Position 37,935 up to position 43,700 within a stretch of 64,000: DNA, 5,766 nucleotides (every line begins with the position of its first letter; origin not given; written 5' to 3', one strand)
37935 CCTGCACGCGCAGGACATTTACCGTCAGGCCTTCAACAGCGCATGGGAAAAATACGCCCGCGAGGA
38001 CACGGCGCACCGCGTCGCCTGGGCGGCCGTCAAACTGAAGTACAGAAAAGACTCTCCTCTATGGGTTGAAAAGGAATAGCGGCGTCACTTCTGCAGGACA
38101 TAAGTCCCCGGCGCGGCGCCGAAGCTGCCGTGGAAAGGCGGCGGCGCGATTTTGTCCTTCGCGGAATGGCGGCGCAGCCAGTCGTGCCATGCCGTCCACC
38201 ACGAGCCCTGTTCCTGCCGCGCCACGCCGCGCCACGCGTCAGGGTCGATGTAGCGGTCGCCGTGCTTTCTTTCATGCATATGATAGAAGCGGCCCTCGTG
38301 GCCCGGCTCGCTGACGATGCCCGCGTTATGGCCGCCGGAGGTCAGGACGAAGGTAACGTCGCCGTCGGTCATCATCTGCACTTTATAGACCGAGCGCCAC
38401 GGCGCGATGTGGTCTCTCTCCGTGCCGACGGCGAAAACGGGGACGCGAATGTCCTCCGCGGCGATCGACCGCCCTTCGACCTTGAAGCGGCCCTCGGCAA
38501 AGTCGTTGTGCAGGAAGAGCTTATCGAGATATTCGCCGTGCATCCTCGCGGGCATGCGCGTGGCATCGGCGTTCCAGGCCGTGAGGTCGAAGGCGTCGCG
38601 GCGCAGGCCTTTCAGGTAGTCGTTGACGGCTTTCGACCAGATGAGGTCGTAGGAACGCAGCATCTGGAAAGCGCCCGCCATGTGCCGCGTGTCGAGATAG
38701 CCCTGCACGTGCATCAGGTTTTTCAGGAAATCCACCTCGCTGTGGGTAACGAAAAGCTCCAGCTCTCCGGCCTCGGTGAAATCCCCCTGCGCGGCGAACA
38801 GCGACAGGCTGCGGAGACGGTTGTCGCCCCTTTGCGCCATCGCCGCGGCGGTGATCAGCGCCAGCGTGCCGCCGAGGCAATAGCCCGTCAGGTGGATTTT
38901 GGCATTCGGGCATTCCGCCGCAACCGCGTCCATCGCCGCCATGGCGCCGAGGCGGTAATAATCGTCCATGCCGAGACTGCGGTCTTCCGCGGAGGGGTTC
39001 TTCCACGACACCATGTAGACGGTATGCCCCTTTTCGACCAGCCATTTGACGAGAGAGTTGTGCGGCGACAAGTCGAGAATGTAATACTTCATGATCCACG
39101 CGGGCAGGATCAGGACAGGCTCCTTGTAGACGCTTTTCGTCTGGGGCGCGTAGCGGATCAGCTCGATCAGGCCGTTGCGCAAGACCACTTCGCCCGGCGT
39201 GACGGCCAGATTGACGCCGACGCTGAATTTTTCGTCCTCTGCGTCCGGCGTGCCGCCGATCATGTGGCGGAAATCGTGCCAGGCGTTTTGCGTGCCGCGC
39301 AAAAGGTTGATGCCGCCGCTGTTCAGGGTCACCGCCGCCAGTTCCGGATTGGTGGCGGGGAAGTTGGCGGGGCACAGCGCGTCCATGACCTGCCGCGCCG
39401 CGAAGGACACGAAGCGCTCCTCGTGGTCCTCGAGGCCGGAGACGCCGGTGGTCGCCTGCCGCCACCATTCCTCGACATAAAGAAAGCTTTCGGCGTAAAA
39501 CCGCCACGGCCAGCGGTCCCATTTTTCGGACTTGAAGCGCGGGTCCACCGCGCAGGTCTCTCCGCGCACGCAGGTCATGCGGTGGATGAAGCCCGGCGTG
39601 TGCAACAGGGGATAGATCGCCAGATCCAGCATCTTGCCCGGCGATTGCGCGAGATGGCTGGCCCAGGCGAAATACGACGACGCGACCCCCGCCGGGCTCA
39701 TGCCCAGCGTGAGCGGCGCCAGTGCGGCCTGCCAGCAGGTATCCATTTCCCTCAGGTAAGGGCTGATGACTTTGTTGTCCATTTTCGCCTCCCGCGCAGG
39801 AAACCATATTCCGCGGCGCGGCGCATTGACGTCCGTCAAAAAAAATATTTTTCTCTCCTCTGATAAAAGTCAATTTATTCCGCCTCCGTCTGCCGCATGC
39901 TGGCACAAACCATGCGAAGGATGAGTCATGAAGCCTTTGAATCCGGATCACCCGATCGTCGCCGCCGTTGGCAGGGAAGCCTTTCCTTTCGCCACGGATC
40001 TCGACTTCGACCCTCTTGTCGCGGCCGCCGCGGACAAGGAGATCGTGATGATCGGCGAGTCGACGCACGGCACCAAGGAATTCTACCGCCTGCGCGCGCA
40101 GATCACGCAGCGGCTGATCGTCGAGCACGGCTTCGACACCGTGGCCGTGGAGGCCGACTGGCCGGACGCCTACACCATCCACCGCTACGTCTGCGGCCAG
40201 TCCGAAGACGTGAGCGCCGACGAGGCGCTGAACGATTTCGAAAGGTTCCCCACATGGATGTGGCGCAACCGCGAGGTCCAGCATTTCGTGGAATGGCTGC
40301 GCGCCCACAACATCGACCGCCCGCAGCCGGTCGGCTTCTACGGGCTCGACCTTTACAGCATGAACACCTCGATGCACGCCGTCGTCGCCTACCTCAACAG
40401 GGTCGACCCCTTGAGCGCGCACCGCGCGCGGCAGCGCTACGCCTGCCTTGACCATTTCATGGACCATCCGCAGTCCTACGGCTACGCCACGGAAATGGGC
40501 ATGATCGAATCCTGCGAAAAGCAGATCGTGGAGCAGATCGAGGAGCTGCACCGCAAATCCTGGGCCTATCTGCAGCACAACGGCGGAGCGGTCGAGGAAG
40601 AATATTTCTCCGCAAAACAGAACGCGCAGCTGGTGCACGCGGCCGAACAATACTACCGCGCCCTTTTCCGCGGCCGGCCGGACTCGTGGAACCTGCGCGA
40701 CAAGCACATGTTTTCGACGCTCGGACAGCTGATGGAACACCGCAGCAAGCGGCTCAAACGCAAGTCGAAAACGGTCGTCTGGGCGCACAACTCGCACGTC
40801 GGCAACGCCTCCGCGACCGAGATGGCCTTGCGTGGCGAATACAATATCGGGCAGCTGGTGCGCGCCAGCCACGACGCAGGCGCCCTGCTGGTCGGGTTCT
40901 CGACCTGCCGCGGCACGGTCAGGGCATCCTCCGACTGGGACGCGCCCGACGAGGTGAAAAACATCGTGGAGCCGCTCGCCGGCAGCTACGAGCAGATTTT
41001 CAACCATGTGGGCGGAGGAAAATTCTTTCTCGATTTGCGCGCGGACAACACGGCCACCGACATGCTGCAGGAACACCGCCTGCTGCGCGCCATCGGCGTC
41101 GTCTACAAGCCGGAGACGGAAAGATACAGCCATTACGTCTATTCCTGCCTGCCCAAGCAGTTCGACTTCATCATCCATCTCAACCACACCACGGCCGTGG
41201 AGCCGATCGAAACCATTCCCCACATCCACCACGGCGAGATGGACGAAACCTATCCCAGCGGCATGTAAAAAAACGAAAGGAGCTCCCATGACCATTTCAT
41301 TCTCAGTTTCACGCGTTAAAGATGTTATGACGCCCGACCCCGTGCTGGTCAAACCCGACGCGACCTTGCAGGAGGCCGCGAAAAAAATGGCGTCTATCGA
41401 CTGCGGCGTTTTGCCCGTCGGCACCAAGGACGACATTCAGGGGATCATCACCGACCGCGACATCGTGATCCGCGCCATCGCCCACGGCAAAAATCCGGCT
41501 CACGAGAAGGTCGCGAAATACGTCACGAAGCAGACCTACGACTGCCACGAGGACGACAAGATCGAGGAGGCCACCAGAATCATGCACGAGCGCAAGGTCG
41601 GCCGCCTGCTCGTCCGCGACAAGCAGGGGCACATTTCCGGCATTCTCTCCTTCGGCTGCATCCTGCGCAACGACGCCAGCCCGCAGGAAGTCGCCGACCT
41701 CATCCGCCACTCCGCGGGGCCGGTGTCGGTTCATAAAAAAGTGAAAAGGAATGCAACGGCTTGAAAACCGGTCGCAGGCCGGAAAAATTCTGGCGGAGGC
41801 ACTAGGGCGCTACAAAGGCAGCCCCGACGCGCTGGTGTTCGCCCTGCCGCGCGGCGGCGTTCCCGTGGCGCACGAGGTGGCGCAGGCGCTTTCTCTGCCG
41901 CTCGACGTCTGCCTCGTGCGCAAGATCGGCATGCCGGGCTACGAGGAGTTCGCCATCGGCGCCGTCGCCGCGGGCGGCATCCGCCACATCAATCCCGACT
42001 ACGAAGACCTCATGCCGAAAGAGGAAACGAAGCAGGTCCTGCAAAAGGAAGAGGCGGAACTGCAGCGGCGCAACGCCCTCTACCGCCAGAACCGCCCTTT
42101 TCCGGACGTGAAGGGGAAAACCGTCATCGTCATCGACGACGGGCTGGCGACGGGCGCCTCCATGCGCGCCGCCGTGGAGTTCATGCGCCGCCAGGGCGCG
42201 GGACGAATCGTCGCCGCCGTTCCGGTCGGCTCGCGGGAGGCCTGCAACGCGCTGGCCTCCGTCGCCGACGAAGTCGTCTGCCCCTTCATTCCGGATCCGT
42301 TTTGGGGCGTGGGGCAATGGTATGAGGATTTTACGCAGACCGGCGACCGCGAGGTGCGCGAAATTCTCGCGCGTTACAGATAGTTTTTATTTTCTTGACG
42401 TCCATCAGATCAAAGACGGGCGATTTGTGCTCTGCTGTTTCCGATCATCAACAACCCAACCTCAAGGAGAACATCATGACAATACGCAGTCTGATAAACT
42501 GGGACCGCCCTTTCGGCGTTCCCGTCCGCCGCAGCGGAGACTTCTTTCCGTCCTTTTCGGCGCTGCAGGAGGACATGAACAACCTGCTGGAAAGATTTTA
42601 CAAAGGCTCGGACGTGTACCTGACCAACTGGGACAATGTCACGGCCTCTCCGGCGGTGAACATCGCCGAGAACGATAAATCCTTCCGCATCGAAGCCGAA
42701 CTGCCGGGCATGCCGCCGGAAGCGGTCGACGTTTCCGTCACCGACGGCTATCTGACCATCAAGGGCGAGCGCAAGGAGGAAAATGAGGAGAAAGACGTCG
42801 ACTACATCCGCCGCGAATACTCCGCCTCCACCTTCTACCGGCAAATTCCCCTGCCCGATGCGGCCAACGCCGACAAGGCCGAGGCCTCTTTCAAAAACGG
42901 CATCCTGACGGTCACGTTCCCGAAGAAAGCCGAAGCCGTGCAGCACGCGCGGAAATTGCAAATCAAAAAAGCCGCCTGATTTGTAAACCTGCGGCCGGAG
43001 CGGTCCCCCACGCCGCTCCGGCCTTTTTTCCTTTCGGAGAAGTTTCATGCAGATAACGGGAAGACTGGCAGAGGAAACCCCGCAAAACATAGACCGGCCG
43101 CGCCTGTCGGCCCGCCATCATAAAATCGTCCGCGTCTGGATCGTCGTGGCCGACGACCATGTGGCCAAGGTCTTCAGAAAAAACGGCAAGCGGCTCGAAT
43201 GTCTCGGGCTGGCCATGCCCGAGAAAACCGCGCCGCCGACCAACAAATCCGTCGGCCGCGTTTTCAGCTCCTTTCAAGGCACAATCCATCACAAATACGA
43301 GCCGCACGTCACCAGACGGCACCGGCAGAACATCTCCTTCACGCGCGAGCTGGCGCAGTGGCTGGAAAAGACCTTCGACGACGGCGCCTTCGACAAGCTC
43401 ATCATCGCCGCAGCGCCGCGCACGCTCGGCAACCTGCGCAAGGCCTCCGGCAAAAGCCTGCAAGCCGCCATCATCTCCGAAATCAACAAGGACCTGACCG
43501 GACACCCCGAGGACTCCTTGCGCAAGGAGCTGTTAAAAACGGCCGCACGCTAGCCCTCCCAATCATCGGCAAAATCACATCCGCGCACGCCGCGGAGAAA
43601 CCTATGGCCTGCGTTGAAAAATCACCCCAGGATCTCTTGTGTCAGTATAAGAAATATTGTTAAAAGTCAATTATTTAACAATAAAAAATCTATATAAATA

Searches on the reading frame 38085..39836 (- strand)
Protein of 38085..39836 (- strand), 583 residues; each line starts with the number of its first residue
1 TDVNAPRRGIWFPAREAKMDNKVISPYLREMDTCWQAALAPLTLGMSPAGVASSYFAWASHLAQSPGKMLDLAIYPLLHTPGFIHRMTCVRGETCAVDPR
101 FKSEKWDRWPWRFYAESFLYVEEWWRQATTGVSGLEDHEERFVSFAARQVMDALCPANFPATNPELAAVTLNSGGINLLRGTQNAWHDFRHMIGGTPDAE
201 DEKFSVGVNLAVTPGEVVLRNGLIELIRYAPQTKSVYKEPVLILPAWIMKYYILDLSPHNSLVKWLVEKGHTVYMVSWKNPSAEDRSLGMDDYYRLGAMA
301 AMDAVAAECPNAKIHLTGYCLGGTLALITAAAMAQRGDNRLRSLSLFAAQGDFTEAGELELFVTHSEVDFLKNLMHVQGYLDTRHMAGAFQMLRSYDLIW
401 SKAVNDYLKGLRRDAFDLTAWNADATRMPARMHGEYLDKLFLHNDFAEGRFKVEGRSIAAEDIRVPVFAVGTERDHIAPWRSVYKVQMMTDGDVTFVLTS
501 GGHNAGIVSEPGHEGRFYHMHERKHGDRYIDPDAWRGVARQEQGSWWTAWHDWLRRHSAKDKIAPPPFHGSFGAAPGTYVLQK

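Call 13: search_protein_families(library=pfam, proteins=[window:38085-39836:-], max_evalue=0.01)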
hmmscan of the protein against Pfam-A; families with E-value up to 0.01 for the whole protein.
window:38085-39836:- (583 aa): 7 families
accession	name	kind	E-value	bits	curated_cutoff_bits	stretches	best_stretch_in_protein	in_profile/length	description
PF07167.19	PhaC_N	-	2e-52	177.8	23.7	1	98-266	2-173/173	Poly-beta-hydroxybutyrate polymerase (PhaC) N-terminus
PF12551.13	PHBC_N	-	5.4e-12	45.8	25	1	29-68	4-43/43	Poly-beta-hydroxybutyrate polymerase N terminal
PF00561.26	Abhydrolase_1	-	1.8e-10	41.3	25.8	1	240-488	2-223/245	alpha/beta hydrolase fold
PF01764.32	Lipase_3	-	0.00011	22.6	22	1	298-348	49-99/140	Lipase (class 3)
PF01738.24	DLH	-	0.00018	21.6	21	1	306-333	88-118/217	Dienelactone hydrolase family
PF00975.26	Thioesterase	-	0.00019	22.2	26.4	1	302-366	56-119/226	Thioesterase domain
PF01083.28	Cutinase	-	0.0007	20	25.9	1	299-348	66-115/173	Cutinase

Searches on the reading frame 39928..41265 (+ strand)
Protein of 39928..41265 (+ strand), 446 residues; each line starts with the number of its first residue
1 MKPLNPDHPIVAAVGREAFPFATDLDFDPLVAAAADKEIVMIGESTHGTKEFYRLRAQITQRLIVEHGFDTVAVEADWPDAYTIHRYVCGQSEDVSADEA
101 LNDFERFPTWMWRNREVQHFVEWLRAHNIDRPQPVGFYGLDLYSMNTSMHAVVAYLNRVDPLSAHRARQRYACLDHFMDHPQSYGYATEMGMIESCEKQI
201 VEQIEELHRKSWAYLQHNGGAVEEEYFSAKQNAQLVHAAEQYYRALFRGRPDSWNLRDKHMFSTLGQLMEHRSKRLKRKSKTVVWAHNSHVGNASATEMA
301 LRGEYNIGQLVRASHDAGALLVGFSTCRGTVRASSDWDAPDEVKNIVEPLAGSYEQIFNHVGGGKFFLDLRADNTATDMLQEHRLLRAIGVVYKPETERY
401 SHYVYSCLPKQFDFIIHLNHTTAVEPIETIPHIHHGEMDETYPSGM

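Call 13: search_protein_families(library=pfam, proteins=[window:39928-41265:+], max_evalue=0.01)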
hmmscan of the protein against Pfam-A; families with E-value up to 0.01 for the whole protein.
window:39928-41265:+ (446 aa): 1 family
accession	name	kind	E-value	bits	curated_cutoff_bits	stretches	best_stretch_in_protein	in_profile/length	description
PF05139.19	Erythro_esteras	-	8e-126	421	26.4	1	64-421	1-358/358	Erythromycin esterase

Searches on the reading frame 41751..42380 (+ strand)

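Call 13: search_protein_families(library=pfam, proteins=[window:41751-42380:+], max_evalue=0.01)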
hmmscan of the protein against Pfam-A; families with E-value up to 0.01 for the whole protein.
window:41751-42380:+ (210 aa): 2 families
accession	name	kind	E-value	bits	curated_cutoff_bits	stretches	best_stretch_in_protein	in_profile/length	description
PF00156.33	Pribosyltran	-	1.2e-18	67.3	26.3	1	11-177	16-140/158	Phosphoribosyl transferase domain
PF14681.12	UPRTase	-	1.2e-05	25.3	27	1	85-173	85-173/206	Uracil phosphoribosyltransferase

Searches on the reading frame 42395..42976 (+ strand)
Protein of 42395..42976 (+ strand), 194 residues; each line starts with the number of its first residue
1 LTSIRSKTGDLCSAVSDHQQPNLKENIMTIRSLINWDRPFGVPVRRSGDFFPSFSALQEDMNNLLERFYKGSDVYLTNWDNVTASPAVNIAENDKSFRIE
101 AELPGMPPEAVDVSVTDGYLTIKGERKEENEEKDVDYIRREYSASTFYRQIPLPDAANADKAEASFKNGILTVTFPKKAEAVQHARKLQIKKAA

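Call 13: search_protein_families(library=pfam, proteins=[window:42395-42976:+], max_evalue=0.01)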
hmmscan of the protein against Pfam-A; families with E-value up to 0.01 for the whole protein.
window:42395-42976:+ (194 aa): 2 families
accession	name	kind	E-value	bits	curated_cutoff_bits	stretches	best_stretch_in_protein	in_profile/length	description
PF00011.27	HSP20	-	3.7e-23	82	20.8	1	90-191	2-102/102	Hsp20/alpha crystallin family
PF17886.7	ArsA_HSP20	-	9.2e-07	28.8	22.5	1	95-175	2-63/63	HSP20-like domain found in ArsA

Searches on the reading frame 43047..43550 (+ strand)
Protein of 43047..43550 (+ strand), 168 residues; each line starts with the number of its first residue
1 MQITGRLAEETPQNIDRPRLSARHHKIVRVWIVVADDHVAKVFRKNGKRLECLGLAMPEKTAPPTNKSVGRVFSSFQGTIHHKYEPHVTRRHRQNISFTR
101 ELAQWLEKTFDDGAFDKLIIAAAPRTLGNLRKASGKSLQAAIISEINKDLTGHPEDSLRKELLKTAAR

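Call 13: search_protein_families(library=pfam, proteins=[window:43047-43550:+], max_evalue=0.01)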
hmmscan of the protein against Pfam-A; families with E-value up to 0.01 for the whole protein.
window:43047-43550:+ (168 aa): 2 families
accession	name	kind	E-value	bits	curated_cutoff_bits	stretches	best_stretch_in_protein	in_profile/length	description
PF10116.14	Host_attach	-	4.3e-28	99.1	26.7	1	31-162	1-138/138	Protein required for attachment to host cells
PF18856.6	baeRF_family12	-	1.4e-25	90.9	27.7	1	29-162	1-138/138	Bacterial archaeo-eukaryotic release factor family 12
